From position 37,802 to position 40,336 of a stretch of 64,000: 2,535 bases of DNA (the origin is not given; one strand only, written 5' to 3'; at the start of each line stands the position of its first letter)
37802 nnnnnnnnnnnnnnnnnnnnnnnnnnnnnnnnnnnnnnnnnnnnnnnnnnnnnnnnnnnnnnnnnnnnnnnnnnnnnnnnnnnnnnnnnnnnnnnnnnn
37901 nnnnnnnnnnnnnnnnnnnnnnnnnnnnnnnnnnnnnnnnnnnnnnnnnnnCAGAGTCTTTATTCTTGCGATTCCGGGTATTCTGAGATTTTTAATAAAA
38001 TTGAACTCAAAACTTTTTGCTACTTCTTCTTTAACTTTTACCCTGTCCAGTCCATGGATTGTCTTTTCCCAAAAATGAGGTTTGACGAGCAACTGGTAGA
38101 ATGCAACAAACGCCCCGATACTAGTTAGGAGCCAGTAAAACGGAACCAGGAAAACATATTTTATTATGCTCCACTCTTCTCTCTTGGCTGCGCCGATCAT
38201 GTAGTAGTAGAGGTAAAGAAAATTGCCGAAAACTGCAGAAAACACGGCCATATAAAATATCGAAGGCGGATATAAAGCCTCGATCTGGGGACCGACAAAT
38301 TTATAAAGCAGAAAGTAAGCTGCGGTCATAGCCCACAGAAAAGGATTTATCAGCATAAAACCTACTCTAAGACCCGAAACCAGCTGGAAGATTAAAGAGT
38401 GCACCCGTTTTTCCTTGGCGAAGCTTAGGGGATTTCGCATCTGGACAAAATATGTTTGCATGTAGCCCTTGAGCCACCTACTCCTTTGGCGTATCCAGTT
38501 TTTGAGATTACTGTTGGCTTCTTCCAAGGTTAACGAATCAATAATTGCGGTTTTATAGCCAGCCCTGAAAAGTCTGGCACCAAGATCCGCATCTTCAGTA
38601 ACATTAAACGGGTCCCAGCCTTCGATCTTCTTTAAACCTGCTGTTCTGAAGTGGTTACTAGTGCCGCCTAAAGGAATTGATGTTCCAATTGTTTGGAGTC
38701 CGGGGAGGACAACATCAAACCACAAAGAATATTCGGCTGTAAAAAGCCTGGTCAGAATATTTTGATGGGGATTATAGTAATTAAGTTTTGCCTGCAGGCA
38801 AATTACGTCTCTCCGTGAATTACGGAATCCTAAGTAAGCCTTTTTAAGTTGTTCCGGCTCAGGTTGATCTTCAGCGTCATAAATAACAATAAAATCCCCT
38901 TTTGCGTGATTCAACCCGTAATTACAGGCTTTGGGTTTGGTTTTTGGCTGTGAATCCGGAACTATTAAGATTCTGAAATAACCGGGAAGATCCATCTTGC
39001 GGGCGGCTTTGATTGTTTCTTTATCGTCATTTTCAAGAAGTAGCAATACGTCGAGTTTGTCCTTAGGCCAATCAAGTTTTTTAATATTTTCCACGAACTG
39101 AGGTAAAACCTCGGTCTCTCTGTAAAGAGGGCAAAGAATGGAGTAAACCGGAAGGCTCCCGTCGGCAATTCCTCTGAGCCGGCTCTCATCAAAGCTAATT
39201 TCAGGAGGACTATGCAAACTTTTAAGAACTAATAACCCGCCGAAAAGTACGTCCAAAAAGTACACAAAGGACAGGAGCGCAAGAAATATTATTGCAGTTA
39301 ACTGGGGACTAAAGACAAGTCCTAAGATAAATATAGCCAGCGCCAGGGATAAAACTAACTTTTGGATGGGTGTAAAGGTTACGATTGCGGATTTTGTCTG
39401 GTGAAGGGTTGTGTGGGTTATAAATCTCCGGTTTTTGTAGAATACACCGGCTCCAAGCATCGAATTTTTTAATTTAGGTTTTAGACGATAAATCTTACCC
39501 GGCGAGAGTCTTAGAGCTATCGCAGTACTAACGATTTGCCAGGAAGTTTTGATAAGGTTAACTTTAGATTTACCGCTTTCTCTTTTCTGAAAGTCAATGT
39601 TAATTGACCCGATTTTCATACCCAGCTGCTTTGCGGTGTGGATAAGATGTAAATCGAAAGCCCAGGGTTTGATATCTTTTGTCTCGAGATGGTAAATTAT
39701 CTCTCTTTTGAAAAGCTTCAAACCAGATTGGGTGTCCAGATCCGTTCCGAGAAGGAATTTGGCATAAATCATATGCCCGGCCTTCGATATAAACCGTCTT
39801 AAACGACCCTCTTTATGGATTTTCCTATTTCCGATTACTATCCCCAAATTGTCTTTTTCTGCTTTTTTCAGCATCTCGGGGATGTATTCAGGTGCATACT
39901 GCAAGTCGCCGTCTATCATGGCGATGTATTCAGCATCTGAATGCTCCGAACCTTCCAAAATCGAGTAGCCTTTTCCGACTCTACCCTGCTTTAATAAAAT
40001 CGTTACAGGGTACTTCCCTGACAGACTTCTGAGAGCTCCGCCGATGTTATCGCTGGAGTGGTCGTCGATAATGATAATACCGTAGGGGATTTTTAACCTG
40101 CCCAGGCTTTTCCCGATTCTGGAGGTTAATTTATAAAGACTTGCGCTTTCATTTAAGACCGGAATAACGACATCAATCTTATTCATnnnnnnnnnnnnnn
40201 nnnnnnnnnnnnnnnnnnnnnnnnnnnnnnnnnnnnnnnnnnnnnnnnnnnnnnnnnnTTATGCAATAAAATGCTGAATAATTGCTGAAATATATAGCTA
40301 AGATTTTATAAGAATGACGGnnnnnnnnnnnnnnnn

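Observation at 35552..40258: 1568-aa single-polypeptide fusion of GT2 (Dpm1-like), processive GT2 (QxxRW), Wzx-like flippase and GT4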

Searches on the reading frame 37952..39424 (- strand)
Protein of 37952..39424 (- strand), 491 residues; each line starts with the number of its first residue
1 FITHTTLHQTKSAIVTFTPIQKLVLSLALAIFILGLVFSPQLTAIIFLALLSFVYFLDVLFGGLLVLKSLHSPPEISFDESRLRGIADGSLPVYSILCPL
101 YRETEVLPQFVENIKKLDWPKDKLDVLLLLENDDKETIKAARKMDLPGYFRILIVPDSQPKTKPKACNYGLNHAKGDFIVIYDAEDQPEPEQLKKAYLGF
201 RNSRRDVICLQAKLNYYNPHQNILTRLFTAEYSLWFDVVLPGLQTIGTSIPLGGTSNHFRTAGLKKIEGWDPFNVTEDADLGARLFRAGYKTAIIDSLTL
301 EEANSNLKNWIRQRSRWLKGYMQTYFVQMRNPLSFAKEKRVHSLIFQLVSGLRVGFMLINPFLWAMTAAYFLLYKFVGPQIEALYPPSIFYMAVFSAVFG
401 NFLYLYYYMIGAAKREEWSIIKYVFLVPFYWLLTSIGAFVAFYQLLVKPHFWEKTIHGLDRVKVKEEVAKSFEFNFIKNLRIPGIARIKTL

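Call 15: search_solved_structures(query=window:37952-39424:-, max_evalue=0.001)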
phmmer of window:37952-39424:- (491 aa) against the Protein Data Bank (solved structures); distinct sequences matched with E-value up to 0.001: 4.
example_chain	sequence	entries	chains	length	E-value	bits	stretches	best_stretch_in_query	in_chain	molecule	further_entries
6yv7_B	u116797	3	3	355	1.8e-07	33.6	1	92-186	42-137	Glycosyl transferase, family 2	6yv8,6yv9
6yv7_A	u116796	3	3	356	1.8e-07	33.6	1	92-186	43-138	Glycosyl transferase, family 2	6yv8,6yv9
5tze_C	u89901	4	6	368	0.0001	24.5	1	94-213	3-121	Glycosyl transferase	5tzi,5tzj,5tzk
5tz8_A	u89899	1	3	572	0.00022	23.4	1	94-213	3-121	Glycosyl transferase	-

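Call 31: predict_structure(alignment_id=A2)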
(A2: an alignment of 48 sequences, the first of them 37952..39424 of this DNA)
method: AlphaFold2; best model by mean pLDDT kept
length: 491 residues; sequences in the alignment: 48
mean_pLDDT: 87.1   pTM: 0.85
mean pLDDT of the five models: 87.1, 85.5, 84.3, 84.2, 83.4
residues with pLDDT >= 90: 261; 70-90: 191; 50-70: 12; < 50: 27
segments of 3 or more residues with pLDDT < 50: 460-478, 487-491
pLDDT, mean of each block of 10 residues (from residue 1): 82 92 95 96 91 88 87 83 95 97 91 97 98 95 97 92 92 97 94 97 94 84 86 89 87 85 95 87 91 93 83 90 93 92 89 83 81 87 86 85 88 88 89 91 92 71 47 45 47 36
secondary structure, 60 per line:
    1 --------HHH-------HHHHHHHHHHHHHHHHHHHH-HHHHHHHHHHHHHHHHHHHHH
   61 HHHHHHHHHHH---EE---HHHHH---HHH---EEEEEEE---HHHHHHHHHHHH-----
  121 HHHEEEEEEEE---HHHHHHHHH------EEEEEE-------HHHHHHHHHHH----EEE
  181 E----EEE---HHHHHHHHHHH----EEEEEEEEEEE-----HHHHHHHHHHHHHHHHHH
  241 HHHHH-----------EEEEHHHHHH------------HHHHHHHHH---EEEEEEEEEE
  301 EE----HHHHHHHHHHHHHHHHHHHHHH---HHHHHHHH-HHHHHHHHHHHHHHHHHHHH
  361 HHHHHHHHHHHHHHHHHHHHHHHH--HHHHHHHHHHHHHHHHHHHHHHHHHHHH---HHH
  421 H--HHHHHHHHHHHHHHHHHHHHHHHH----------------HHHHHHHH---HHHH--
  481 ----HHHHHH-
elements in order: H19-38 H40-71 H80-84 E94-100 H104-115 E124-131 H135-143 E150-155 H163-173 E178-181 E186-188 H192-202 E207-217 H223-245 E257-260 H261-266 H279-287 E291-302 H307-328 H332-339 H341-384 H387-414 H418-421 H424-447 H464-471 H475-478 H485-490

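Call 33: fold_search(model_id=the predicted structure, library=pdb)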
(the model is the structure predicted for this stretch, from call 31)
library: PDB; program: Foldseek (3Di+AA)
matches with E <= 10: 1095; with E <= 0.001: 303
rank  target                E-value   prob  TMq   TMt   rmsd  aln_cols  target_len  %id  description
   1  9b8v_E                2.2e-15  1.00  0.56  0.35  13.7       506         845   20  AlphaFold2 informed cryo-EM model of the E. coli cellulose synthase BcsAG3B6 complex (released 2025-02-19)
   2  9fnn_A                1.6e-14  1.00  0.52  0.35  14.4       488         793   20  Cryo-EM structure of the c-di-GMP-saturated 'crown'less Bcs macrocomplex for cellulose secretion in E. coli (released 2024-10-16)
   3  7sp7_A                6.2e-14  1.00  0.44  0.44  17.9       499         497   14  Chlorella virus hyaluronan synthase inhibited by UDP (released 2022-04-06)
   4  5ej1_A                7.6e-14  1.00  0.60  0.43   9.9       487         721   18  Pre-translocation state of bacterial cellulose synthase (released 2016-03-30)
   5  4p00_A                1.5e-13  1.00  0.61  0.43   6.2       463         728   17  Bacterial Cellulose Synthase in complex with cyclic-di-GMP and UDP (released 2014-04-09)
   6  7sp8_A                2.4e-13  1.00  0.44  0.43  17.9       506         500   13  Chlorella virus Hyaluronan Synthase bound to UDP-GlcNAc (released 2022-04-06)
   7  9fmz_A                3.2e-13  1.00  0.52  0.33  14.2       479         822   20  Cryo-EM structure of the c-di-GMP-bound synthase:pEtN transferase complex (BcsA-Bct-G3) from the E. coli cellulose sec (released 2024-10-16)
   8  8smn_A                4.1e-13  1.00  0.46  0.43  18.2       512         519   12  Xenopus laevis hyaluronan synthase 1, nascent HA polymer bound state (released 2024-05-01)
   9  7sp9_A                4.1e-13  1.00  0.43  0.42  18.3       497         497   13  Chlorella virus Hyaluronan Synthase in the GlcNAc-primed channel-closed state (released 2022-04-06)
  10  9fmv_A                8.9e-13  1.00  0.43  0.28  17.9       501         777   19  Cryo-EM structure of the c-di-GMP-free synthase:pEtN transferase complex (BcsA-Bct-G3) from the E. coli cellulose secr (released 2024-10-16)
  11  9yq5_A                1.2e-12  1.00  0.51  0.50  17.6       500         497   13  Chlorella virus hyaluronan synthase bound to an inserted UDP-GlcA (released 2025-12-10)
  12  8sne_A                1.3e-12  1.00  0.50  0.51  17.7       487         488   13  Chlorella virus Hyaluronan Synthase bound to GlcA extended GlcNAc primer and UDP (released 2024-05-01)
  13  9yq2_A                2.2e-12  1.00  0.50  0.51  17.5       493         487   13  Chlorella virus hyaluronan synthase bound to DDM (released 2025-12-10)
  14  9kqc_A                3.8e-12  1.00  0.44  0.43  18.0       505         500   13  Chlorella virus Hyaluronan Synthase bound to VNAR (released 2025-05-14)
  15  8smp_A                4.9e-12  1.00  0.45  0.42  17.0       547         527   13  Xenopus laevis hyaluronan synthase 1, UDP-bound, gating loop inserted state (released 2024-05-01)
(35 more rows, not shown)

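Call 55: search_protein_families(library=ncbifam, proteins=[window:37952-39424:-], max_evalue=0.01)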
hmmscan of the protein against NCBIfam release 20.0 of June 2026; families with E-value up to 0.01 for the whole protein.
window:37952-39424:- (491 aa): 16 families
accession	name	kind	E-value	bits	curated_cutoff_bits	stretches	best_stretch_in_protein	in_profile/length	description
TIGR03030.1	CelA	equivalog_domain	6.9e-20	70.6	699.1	1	90-333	129-387/714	UDP-forming cellulose synthase catalytic subunit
TIGR03937.1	PgaC_IcaA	equivalog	2.5e-16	59.6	422.3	1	84-449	37-394/407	poly-beta-1,6-N-acetyl-D-glucosamine synthase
NF008558.0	PRK11498.1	equivalog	1e-15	56.7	992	1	92-371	273-554/872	UDP-forming cellulose synthase catalytic subunit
NF041865.1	EpsU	equivalog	1.8e-13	50.2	700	1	94-333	41-276/394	exopolysaccharide biosynthesis GT2 family glycosyltransferase EpsU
TIGR03111.1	glyc2_xrt_Gpos1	hypoth_equivalog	1.2e-10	40.8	363.95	1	88-452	45-414/439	TIGR03111 family XrtG-associated glycosyltransferase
NF053846.1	glyco_with_XrtP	equivalog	8.9e-08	31.2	520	1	222-455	195-435/440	XrtP-associated glycosyltransferase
NF041875.1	EPS_EpsD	equivalog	4.1e-06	26.4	370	1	95-316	2-222/325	exopolysaccharide biosynthesis glycosyltransferase EpsD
TIGR04283.1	glyco_like_mftF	equivalog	1e-05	25.2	182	1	95-296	2-179/221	TIGR04283 family arsenosugar biosynthesis glycosyltransferase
NF011305.0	PRK14716.1-3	equivalog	5e-05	22.6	409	1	95-294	56-267/486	glycosyl transferase family protein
TIGR03965.1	mycofact_glyco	equivalog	0.00031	19.7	280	1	91-314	73-293/467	mycofactocin biosynthesis glycosyltransferase MftF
NF011304.0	PRK14716.1-2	equivalog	0.00093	18.2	604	1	95-291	60-270/502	glycosyl transferase family protein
NF050050.1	ProtGlycPglI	equivalog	0.0027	17.1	500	1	92-187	2-95/306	GalNAc(5)-diNAcBac-PP-undecaprenol beta-1,3-glucosyltransferase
NF007482.0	PRK10073.1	equivalog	0.0028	16.7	423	1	92-194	6-104/334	glycosyltransferase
NF038299.1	EPS_HpsN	equivalog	0.0043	16.1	425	1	93-195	2-101/317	hormogonium polysaccharide biosynthesis glycosyltransferase HpsN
NF012033.0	PRK15489.1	equivalog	0.0045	15.2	537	0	96-313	75-302/703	glycosyl transferase family protein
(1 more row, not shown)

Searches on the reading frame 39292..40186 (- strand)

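Call 14: search_solved_structures(query=window:39292-40186:-, max_evalue=0.001)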
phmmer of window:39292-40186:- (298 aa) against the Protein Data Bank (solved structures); distinct sequences matched with E-value up to 0.001: 8.
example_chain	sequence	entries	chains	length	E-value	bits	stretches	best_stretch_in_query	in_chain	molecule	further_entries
5mlz_A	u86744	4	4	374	6.5e-18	68.3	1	3-235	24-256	Dolichol monophosphate mannose synthase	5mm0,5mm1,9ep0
9hwj_A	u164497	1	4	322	3.6e-13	52.8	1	2-139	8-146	Undecaprenyl-phosphate 4-deoxy-4-formamido-L-arabinose transferase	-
9bhc_C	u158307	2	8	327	8.5e-12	48.3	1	2-164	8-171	Undecaprenyl-phosphate 4-deoxy-4-formamido-L-arabinose transferase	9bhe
8vxh_A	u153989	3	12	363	1.1e-11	47.9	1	2-164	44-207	Undecaprenyl-phosphate 4-deoxy-4-formamido-L-arabinose transferase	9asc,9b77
6h1j_A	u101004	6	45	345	9.6e-10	41.5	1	1-166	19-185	Probable ss-1,3-N-acetylglucosaminyltransferase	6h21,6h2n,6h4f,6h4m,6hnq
5ekp_C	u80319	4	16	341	3.2e-08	36.5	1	4-143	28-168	Uncharacterized glycosyltransferase sll0501 | Glycosyltransferase sll0501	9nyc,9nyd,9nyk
9nye_A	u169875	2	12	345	3.3e-08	36.5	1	4-143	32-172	Glycosyltransferase sll0501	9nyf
5eke_A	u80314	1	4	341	3.3e-08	36.5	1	4-143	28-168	Uncharacterized glycosyltransferase sll0501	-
